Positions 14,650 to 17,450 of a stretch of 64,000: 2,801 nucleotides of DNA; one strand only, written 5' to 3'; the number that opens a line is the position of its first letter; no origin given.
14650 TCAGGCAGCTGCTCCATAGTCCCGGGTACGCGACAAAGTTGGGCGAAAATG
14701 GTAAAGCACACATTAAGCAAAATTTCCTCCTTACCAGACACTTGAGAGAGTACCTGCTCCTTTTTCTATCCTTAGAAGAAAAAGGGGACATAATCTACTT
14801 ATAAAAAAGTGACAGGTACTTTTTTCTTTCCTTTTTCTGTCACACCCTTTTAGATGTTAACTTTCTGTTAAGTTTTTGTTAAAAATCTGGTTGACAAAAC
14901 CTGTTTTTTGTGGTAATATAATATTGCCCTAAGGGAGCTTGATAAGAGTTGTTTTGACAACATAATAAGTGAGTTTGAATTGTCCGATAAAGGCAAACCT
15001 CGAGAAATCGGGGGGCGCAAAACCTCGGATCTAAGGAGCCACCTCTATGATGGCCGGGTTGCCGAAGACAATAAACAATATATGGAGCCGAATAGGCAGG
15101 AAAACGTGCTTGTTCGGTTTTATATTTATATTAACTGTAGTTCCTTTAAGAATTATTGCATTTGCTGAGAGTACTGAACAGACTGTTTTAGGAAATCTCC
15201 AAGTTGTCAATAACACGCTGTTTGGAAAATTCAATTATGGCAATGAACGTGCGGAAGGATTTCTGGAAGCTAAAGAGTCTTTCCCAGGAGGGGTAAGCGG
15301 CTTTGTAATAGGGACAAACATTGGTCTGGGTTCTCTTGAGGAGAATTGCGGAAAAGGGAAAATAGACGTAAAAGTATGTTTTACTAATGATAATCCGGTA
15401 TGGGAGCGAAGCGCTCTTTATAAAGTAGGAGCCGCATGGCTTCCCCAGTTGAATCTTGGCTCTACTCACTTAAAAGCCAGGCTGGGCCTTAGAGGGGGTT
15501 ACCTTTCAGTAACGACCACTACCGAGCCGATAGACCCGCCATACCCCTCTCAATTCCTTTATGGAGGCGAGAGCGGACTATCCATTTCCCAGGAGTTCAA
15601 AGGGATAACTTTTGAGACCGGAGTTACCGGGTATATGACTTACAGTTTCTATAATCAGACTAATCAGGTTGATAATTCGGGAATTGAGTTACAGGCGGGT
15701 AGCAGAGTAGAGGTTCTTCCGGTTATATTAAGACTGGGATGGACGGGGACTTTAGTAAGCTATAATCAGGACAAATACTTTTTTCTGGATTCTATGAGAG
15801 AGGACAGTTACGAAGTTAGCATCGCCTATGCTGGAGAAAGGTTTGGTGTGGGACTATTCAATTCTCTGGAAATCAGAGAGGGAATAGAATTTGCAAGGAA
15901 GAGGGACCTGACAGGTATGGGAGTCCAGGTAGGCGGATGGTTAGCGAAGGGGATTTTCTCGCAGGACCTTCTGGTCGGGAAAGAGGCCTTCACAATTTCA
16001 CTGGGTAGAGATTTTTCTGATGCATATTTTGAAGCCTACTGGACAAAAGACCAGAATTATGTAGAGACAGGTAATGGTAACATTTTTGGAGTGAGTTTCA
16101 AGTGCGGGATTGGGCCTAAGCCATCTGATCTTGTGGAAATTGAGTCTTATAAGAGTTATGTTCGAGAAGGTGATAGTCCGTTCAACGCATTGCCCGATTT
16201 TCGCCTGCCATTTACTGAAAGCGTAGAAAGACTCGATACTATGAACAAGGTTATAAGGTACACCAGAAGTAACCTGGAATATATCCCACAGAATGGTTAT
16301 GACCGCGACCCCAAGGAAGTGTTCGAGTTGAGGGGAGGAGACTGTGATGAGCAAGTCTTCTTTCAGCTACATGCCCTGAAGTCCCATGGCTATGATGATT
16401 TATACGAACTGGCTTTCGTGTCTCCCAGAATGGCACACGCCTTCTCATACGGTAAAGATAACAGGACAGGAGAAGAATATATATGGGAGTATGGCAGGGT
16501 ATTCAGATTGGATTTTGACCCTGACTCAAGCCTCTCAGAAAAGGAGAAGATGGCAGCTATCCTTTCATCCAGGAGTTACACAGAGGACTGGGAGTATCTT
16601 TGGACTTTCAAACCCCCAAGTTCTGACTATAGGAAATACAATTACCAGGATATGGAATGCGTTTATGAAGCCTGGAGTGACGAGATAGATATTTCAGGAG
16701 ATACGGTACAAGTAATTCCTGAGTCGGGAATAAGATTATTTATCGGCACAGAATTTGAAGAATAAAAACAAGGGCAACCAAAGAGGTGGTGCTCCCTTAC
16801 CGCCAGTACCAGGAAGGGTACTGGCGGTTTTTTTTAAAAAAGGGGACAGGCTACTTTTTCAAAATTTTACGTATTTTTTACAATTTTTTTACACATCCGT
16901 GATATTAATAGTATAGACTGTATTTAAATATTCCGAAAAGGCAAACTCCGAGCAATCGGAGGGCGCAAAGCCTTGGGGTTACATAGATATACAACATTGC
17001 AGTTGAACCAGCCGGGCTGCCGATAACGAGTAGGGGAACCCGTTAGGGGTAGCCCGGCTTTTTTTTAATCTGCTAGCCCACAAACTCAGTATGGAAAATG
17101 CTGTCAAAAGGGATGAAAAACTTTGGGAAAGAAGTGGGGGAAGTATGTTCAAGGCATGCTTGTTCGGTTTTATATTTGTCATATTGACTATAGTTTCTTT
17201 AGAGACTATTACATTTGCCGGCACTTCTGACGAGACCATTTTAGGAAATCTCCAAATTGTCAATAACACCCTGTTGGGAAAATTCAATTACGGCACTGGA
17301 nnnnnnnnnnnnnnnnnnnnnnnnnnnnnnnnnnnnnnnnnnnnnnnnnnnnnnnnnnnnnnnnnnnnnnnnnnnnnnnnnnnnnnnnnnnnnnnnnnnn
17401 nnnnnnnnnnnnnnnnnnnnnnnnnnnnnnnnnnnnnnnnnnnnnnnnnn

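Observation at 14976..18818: Recent tandem duplication of a riboswitch + gene unit with divergent 5' ends (gene conversion mosaic)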

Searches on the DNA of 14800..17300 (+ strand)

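Call 5: search_rna_families(source=window, start=14800, end=17300, threshold=evalue, max_evalue=1, show_alignments=4)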
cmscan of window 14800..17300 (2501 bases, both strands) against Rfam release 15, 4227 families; matches with E-value up to 1: 6.
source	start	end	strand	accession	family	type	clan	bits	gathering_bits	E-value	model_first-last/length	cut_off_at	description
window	14982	15066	+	RF01051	c-di-GMP-I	Cis-reg; riboswitch;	CL00126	79.6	35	2e-15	1-87/87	no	c-di-GMP-I riboswitch aptamer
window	16931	17025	+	RF03167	c-di-GMP-I-GGC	Cis-reg; riboswitch;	CL00126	62.2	59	1e-13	1-80/80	no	c-di-GMP-I-GGC riboswitch aptamer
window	16787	16835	+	RF02399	NsiR1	Gene; sRNA;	-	27.7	39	0.0094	1-60/60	no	Nitrogen stress-induced RNA 1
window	16079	16159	+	RF03434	mir-1246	Gene; miRNA;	-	21.3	70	0.43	1-73/73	no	mir-1246 microRNA precursor family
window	16798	16955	-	RF01416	NrrF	Gene; antisense;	-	19.4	60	0.77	1-160/160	no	NrrF RNA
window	16969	17065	+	RF02784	SorX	Gene; sRNA;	-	19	46.6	0.23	1-73/73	no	Singlet oxygen resistance RNA X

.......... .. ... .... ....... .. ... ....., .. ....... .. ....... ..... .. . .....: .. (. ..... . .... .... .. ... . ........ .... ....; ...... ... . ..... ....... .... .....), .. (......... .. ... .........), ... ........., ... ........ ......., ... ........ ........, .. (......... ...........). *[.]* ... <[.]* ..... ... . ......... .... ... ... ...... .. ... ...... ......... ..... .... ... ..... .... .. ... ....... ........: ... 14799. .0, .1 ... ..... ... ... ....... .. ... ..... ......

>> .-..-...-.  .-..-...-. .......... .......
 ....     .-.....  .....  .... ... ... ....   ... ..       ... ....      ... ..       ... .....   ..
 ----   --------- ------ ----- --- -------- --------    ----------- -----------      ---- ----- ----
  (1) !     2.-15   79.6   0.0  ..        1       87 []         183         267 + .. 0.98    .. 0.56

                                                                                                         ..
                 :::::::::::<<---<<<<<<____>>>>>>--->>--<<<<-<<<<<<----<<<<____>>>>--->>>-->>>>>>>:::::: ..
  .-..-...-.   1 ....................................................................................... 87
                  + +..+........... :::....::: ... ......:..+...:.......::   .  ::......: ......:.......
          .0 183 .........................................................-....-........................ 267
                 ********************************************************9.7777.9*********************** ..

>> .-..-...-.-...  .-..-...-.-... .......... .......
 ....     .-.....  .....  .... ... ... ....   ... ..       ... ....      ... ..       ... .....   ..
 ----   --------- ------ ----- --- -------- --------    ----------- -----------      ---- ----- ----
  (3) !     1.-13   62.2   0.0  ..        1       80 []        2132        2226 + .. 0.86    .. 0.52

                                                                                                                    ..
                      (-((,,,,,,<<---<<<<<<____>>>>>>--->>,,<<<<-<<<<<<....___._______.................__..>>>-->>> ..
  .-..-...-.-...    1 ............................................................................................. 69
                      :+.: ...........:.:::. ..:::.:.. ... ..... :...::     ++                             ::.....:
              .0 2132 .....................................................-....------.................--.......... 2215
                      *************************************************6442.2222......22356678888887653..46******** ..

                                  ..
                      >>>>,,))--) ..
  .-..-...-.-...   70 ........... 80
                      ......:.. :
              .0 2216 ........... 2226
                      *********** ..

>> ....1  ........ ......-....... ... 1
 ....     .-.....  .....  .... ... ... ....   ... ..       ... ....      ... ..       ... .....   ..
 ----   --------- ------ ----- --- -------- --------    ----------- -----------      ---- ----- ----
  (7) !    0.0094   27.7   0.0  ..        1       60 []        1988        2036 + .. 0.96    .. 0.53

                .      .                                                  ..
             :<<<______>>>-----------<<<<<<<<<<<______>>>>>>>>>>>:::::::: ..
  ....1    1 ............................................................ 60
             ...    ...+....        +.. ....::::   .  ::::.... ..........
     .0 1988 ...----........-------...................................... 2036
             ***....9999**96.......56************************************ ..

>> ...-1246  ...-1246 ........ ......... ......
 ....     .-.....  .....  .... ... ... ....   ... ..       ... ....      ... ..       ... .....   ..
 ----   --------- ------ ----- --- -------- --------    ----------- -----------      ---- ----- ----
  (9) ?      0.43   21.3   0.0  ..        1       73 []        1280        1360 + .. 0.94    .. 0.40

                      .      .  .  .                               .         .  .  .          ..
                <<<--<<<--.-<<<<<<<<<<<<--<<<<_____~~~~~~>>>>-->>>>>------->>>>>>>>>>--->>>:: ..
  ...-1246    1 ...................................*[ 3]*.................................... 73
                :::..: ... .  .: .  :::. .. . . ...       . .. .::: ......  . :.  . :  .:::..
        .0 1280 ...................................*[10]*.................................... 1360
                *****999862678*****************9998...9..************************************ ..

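Call 22: search_rna_families(sources=[L001, L002, L004, L006, L007, L009], threshold=gathering)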
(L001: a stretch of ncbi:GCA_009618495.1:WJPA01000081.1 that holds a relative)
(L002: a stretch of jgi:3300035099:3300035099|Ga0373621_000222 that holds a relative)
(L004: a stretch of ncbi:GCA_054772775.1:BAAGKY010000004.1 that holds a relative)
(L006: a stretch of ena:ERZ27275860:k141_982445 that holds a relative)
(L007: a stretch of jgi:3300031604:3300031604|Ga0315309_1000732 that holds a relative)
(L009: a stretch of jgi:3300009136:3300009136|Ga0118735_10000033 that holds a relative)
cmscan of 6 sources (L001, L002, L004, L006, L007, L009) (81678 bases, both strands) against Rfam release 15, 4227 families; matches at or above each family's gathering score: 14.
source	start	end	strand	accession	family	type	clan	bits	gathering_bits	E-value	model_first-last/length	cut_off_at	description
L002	4449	4533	+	RF01051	c-di-GMP-I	Cis-reg; riboswitch;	CL00126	82.1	35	1.6e-14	1-87/87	no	c-di-GMP-I riboswitch aptamer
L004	5936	6020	+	RF01051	c-di-GMP-I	Cis-reg; riboswitch;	CL00126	81.5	35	2.2e-14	1-87/87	no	c-di-GMP-I riboswitch aptamer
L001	5852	5936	+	RF01051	c-di-GMP-I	Cis-reg; riboswitch;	CL00126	78.8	35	1e-13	1-87/87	no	c-di-GMP-I riboswitch aptamer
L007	5933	6017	+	RF01051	c-di-GMP-I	Cis-reg; riboswitch;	CL00126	76.3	35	4.1e-13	1-87/87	no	c-di-GMP-I riboswitch aptamer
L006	5827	5900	+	RF00005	tRNA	Gene; tRNA;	CL00001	69.5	29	5.5e-13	1-71/71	no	tRNA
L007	11003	11076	+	RF00005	tRNA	Gene; tRNA;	CL00001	69.5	29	5.5e-13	1-71/71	no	tRNA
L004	9965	10038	+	RF00005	tRNA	Gene; tRNA;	CL00001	66.4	29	3.8e-12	1-71/71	no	tRNA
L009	3873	3972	+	RF01051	c-di-GMP-I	Cis-reg; riboswitch;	CL00126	66.1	35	1.3e-10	1-87/87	no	c-di-GMP-I riboswitch aptamer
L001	7883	7977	+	RF03167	c-di-GMP-I-GGC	Cis-reg; riboswitch;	CL00126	64.8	59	6.4e-13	1-80/80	no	c-di-GMP-I-GGC riboswitch aptamer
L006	588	682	+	RF03167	c-di-GMP-I-GGC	Cis-reg; riboswitch;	CL00126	61.9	59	4.4e-12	1-80/80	no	c-di-GMP-I-GGC riboswitch aptamer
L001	352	438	+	RF00005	tRNA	Gene; tRNA;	CL00001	58.2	29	6.9e-10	1-71/71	no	tRNA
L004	15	101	+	RF00005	tRNA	Gene; tRNA;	CL00001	58.2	29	6.9e-10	1-71/71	no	tRNA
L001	523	596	+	RF00005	tRNA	Gene; tRNA;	CL00001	57.5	29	1.1e-09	1-71/71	no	tRNA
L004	243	316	+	RF00005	tRNA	Gene; tRNA;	CL00001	53.7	29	1.2e-08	1-71/71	no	tRNA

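Call 85: search_rna_families(sources=[L130, L131, L132, L133, L134, L135, L136, L137, L138, L139, L140, L141, L142, L143, L144, L145, L146], threshold=gathering)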
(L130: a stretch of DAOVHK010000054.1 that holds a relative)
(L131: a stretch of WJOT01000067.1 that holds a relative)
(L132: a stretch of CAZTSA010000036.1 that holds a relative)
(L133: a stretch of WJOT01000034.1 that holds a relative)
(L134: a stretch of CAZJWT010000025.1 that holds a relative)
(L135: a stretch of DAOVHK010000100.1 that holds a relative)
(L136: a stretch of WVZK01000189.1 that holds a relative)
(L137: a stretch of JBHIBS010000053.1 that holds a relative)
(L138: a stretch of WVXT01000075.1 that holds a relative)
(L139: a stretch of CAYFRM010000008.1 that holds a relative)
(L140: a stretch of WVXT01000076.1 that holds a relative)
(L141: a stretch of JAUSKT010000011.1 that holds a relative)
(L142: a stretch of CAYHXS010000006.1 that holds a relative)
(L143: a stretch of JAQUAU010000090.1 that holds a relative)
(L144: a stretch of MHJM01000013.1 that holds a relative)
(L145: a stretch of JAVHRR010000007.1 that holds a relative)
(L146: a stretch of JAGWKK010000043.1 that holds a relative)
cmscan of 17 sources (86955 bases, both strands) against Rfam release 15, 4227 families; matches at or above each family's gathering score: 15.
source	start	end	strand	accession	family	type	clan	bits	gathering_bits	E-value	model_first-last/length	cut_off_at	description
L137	2933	3017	+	RF01051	c-di-GMP-I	Cis-reg; riboswitch;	CL00126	82.9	35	1.1e-14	1-87/87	no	c-di-GMP-I riboswitch aptamer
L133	2936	3020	+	RF01051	c-di-GMP-I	Cis-reg; riboswitch;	CL00126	81.5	35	2.4e-14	1-87/87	no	c-di-GMP-I riboswitch aptamer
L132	138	222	+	RF01051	c-di-GMP-I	Cis-reg; riboswitch;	CL00126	81.2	35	2.8e-14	1-87/87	no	c-di-GMP-I riboswitch aptamer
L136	2936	3020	+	RF01051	c-di-GMP-I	Cis-reg; riboswitch;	CL00126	80.9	35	3.4e-14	1-87/87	no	c-di-GMP-I riboswitch aptamer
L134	2936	3020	+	RF01051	c-di-GMP-I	Cis-reg; riboswitch;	CL00126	79.6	35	7e-14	1-87/87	no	c-di-GMP-I riboswitch aptamer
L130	2936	3020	+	RF01051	c-di-GMP-I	Cis-reg; riboswitch;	CL00126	78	35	1.7e-13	1-87/87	no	c-di-GMP-I riboswitch aptamer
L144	2655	2727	+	RF00005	tRNA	Gene; tRNA;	CL00001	69.4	29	6.4e-13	1-71/71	no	tRNA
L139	2497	2570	+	RF00005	tRNA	Gene; tRNA;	CL00001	67.1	29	2.6e-12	1-71/71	no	tRNA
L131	4605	4679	+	RF00005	tRNA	Gene; tRNA;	CL00001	65.9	29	5.7e-12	1-71/71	no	tRNA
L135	1374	1448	+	RF00005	tRNA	Gene; tRNA;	CL00001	65.9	29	5.7e-12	1-71/71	no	tRNA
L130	4968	5062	+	RF03167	c-di-GMP-I-GGC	Cis-reg; riboswitch;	CL00126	65.2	59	5.2e-13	1-80/80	no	c-di-GMP-I-GGC riboswitch aptamer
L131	466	560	+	RF03167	c-di-GMP-I-GGC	Cis-reg; riboswitch;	CL00126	64.8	59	6.8e-13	1-80/80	no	c-di-GMP-I-GGC riboswitch aptamer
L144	710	782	+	RF00005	tRNA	Gene; tRNA;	CL00001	64.5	29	1.4e-11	1-71/71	no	tRNA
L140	559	653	+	RF03167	c-di-GMP-I-GGC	Cis-reg; riboswitch;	CL00126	61.9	59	4.7e-12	1-80/80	no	c-di-GMP-I-GGC riboswitch aptamer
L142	354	435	+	RF00005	tRNA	Gene; tRNA;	CL00001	55.4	29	4.5e-09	1-71/71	no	tRNA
